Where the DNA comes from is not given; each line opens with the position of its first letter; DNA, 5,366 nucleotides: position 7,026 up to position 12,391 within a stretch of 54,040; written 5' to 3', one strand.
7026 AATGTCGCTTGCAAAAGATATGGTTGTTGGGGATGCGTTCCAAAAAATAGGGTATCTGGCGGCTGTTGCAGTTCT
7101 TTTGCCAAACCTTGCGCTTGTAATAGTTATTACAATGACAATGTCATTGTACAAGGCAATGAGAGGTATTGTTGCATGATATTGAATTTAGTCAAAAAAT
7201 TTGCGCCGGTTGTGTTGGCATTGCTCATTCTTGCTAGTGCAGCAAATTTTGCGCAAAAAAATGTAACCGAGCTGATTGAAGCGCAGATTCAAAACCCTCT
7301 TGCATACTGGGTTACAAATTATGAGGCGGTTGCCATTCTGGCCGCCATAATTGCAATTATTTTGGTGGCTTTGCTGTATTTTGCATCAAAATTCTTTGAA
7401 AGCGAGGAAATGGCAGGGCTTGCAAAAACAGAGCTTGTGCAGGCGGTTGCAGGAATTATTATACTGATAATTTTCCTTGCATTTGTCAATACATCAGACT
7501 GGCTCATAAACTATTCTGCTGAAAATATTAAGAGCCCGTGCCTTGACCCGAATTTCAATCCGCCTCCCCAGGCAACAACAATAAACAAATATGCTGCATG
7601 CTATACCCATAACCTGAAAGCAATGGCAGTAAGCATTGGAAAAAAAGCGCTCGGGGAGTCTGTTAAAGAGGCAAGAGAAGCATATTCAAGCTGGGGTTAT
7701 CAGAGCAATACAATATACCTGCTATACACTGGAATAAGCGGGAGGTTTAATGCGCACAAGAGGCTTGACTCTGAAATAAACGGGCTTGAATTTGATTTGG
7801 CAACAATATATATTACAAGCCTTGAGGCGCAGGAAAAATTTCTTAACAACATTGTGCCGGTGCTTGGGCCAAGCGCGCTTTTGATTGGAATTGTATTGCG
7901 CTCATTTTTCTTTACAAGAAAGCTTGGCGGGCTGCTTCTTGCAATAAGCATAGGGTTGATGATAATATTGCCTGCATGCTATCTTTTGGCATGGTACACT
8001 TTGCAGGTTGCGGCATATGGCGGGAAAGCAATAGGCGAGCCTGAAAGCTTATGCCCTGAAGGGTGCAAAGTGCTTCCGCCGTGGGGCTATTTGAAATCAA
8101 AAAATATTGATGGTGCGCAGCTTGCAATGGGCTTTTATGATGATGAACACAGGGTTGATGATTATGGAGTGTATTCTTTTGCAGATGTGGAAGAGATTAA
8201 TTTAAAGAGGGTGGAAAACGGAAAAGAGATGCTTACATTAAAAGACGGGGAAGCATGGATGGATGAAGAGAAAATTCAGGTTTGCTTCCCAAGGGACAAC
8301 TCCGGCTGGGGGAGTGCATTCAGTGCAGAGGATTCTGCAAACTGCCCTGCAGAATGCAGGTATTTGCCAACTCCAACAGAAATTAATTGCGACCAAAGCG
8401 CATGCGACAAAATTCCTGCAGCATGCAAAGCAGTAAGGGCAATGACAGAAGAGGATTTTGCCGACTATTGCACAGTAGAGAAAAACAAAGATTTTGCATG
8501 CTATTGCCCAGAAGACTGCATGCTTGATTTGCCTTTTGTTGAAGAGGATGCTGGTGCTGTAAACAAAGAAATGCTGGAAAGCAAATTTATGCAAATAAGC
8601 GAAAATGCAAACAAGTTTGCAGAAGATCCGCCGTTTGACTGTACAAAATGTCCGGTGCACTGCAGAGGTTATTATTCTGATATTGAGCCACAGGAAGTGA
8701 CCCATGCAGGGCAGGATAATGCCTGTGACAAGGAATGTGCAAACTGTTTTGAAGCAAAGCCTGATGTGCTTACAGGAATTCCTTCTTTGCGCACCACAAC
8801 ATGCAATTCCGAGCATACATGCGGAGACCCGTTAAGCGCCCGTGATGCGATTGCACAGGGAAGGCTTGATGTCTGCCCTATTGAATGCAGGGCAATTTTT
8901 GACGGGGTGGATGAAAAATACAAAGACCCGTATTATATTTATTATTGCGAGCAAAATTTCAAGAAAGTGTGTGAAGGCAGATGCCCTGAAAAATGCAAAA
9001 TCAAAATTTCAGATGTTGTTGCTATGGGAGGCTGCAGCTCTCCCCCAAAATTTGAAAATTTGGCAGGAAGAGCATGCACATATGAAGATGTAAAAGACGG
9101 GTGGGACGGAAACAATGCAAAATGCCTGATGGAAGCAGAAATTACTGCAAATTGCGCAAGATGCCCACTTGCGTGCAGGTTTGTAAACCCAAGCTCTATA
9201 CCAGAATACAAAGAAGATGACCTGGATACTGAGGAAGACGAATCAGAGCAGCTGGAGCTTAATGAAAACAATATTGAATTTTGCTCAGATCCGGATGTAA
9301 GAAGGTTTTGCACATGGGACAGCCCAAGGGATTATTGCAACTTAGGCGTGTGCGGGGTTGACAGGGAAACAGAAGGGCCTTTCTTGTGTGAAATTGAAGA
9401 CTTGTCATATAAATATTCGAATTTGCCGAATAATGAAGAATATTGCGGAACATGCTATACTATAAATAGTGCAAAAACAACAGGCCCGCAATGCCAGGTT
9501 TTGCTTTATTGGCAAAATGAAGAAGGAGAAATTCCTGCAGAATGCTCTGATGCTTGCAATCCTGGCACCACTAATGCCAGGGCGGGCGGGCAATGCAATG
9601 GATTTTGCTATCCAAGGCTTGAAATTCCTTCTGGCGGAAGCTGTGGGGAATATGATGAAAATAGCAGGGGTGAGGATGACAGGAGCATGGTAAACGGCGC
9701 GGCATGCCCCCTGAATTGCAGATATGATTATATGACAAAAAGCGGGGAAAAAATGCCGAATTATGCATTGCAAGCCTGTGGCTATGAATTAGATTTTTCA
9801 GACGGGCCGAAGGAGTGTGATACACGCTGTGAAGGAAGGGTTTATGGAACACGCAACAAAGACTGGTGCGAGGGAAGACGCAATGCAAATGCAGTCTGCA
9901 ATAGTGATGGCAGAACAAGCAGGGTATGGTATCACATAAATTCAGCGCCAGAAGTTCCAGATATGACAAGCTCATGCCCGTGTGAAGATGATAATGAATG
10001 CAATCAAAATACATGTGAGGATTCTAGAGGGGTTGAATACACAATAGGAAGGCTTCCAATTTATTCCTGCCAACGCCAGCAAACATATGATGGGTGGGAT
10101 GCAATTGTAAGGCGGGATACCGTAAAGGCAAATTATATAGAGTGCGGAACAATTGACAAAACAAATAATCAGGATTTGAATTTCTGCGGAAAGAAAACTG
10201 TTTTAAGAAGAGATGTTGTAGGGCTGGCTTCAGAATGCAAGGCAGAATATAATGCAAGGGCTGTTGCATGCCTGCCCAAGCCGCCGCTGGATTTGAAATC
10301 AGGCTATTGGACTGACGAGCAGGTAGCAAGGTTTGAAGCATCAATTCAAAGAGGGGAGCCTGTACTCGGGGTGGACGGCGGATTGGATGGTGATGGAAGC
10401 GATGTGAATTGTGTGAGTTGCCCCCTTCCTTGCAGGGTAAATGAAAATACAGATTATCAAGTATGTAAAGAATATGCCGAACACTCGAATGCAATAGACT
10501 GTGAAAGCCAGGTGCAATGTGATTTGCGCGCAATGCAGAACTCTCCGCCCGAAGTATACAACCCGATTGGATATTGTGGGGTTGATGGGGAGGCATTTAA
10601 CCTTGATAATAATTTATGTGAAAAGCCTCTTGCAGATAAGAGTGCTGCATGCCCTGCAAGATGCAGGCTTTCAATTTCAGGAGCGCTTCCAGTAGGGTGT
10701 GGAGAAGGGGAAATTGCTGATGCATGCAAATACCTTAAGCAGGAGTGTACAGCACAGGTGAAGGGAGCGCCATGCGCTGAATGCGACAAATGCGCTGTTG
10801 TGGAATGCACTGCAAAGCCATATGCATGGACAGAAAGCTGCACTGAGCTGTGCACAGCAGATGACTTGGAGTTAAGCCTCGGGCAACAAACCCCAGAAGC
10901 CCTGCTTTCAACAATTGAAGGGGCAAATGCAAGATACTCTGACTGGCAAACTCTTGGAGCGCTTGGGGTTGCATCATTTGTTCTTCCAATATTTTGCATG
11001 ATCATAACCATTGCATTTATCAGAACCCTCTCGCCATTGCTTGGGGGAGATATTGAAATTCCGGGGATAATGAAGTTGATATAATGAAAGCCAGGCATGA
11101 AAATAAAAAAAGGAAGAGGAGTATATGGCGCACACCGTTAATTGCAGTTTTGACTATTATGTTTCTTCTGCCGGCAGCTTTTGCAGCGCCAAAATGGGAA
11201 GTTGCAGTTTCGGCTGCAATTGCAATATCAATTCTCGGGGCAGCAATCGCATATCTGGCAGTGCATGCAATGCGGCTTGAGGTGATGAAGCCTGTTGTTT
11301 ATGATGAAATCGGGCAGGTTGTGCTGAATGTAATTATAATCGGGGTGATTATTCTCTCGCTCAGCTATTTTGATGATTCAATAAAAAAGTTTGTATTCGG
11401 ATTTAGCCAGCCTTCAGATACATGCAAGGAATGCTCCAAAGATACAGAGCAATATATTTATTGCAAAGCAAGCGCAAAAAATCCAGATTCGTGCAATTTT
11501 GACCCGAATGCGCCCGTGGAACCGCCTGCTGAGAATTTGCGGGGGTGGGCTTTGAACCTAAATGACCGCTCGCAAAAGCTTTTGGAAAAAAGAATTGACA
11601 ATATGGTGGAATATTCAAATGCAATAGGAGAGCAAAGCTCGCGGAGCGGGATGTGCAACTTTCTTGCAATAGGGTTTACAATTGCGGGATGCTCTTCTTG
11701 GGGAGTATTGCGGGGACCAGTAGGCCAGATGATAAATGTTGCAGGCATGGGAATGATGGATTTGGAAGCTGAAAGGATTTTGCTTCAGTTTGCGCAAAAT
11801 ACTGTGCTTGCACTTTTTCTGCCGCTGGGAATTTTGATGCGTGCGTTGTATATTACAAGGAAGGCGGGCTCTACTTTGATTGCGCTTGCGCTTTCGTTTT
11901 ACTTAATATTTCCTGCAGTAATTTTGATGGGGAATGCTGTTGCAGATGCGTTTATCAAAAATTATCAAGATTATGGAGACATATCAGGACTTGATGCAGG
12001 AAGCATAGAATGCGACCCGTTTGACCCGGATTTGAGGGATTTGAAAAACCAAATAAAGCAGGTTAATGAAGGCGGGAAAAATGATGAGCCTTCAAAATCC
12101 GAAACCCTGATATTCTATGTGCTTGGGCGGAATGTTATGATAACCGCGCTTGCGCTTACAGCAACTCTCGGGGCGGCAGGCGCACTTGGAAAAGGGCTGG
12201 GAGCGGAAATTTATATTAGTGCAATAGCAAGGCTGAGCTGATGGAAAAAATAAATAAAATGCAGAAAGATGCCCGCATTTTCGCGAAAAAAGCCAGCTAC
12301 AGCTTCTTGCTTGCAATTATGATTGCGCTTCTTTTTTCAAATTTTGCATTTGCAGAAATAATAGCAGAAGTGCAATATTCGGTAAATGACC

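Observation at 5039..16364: Six tandem paralogs share a five-TM scaffold with three conserved cytoplasmic-face motifs and three hypervariable ectodomain insertion sites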

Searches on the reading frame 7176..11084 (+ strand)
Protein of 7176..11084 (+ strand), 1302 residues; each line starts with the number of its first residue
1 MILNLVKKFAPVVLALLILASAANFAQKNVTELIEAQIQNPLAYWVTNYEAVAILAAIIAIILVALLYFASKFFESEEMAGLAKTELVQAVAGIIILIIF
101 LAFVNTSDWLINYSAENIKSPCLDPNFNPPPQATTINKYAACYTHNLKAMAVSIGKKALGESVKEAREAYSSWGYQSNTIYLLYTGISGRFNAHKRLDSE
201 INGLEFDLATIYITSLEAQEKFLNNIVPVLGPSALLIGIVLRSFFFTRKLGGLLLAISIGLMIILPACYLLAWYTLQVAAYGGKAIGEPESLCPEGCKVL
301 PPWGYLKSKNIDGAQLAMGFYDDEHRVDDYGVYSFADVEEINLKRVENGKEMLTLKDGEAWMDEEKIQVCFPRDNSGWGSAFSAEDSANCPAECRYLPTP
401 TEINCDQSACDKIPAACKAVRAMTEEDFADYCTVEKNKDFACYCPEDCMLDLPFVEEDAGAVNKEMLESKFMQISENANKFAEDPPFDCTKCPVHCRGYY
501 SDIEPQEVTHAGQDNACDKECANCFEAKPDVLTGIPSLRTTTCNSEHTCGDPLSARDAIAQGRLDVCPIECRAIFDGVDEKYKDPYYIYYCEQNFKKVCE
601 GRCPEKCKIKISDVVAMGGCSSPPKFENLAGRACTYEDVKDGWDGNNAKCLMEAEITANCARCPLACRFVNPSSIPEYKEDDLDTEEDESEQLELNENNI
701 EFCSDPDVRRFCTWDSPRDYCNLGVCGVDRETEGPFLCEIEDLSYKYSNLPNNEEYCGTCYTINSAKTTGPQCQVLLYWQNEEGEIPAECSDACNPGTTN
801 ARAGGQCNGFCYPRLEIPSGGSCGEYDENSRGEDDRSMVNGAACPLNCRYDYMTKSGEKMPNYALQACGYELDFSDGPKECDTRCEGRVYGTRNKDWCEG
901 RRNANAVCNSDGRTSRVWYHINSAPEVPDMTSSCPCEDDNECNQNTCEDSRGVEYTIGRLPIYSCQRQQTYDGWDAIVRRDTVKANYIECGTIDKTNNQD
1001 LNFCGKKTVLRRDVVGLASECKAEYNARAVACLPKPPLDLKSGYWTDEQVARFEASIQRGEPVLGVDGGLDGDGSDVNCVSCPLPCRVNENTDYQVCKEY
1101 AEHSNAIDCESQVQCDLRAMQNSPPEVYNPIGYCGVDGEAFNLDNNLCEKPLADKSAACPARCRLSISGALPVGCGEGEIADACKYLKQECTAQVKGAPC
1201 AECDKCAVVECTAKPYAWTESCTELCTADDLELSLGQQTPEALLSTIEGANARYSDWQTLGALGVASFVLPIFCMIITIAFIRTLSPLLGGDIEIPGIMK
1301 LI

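Call 4: search_protein_families(library=pfam, proteins=[window:7176-11084:+], max_evalue=0.1)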
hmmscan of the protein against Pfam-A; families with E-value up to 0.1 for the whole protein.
window:7176-11084:+ (1302 aa): 1 family
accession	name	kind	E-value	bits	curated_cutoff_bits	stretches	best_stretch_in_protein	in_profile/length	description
PF12725.13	DUF3810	-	0.0038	17.1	28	1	54-177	24-144/311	Protein of unknown function (DUF3810)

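Call 13: search_protein_families(library=ncbifam, proteins=[window:7176-11084:+], max_evalue=1)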
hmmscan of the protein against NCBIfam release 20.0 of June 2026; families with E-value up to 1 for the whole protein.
window:7176-11084:+ (1302 aa): 1 family
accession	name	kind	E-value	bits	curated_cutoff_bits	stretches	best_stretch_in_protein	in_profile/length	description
TIGR04154.1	archaeo_STT3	subfamily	0.14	10.4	450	1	37-107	257-324/831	oligosaccharyl transferase, archaeosortase A system-associated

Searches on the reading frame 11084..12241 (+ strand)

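Call 4: search_protein_families(library=pfam, proteins=[window:11084-12241:+], max_evalue=0.1)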
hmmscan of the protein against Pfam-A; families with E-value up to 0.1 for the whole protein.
window:11084-12241:+ (385 aa): 1 family
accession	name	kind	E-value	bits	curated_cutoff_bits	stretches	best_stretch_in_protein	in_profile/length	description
PF18181.6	SLATT_1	-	0.014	15.9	26.3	1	4-64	16-75/122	SMODS and SLOG-associating 2TM effector domain 1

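Call 13: search_protein_families(library=ncbifam, proteins=[window:11084-12241:+], max_evalue=1)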
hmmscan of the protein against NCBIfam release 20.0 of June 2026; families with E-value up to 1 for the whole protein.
window:11084-12241:+ (385 aa): 0 families
